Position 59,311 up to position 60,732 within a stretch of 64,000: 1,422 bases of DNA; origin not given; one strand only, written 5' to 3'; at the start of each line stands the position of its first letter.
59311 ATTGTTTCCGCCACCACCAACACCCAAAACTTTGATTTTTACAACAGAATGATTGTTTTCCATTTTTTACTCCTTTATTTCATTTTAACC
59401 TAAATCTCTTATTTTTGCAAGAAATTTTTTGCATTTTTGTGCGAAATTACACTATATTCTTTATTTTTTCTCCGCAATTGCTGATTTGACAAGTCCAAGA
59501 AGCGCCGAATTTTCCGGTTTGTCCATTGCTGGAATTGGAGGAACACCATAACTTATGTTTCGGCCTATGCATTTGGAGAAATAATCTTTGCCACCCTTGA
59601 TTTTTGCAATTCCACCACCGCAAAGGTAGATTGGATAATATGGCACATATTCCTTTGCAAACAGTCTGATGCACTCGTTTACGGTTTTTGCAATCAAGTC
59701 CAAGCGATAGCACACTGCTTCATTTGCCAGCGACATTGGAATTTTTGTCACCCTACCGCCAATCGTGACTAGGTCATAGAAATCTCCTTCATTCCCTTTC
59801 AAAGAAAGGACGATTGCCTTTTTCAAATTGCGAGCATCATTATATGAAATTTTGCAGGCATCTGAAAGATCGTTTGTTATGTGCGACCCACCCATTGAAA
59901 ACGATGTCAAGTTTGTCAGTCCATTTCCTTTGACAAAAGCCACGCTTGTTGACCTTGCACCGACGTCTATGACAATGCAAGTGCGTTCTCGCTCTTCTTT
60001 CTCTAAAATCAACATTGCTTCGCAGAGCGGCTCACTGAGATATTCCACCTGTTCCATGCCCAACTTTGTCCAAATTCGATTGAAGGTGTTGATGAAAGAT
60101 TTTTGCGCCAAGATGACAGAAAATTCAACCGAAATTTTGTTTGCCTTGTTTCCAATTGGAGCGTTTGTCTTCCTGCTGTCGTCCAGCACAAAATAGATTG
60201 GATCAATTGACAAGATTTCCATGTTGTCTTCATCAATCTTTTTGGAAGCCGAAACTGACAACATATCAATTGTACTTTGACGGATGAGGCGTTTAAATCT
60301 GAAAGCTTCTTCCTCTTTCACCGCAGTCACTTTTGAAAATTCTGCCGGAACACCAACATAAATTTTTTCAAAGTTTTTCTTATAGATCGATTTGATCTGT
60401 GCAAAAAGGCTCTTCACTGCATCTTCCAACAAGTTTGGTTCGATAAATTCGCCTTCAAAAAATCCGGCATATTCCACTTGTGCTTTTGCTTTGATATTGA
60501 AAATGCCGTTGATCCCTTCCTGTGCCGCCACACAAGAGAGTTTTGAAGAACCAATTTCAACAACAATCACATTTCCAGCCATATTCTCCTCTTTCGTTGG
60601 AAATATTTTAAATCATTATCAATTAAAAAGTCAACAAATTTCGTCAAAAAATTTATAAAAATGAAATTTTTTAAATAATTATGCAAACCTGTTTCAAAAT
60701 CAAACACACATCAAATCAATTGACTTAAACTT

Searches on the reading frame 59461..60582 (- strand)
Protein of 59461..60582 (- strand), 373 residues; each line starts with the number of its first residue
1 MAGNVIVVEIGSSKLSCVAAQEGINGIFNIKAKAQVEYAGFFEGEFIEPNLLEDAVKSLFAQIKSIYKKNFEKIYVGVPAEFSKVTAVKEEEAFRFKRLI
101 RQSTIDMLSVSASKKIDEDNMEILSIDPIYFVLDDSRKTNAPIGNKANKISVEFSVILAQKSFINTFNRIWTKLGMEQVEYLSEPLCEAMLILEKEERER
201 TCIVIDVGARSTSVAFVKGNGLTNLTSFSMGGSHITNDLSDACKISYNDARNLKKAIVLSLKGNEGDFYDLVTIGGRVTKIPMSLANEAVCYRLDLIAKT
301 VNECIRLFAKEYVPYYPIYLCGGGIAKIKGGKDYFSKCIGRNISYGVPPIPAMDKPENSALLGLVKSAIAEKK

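Call 77: search_protein_families(library=pfam, proteins=[window:59461-60582:-], max_evalue=0.001)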
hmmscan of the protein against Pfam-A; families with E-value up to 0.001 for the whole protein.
window:59461-60582:- (373 aa): 3 families
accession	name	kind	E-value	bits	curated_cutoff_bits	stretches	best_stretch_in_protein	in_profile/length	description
PF14450.12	FtsA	-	7.1e-16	59.2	31.8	1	203-363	1-127/127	Cell division protein FtsA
PF02491.25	SHS2_FTSA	-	2.9e-05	24.7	25.4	1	99-157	20-78/79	SHS2 domain inserted in FTSA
PF06723.19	MreB_Mbl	-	0.00013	21.3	27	1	170-267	115-218/327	MreB/Mbl protein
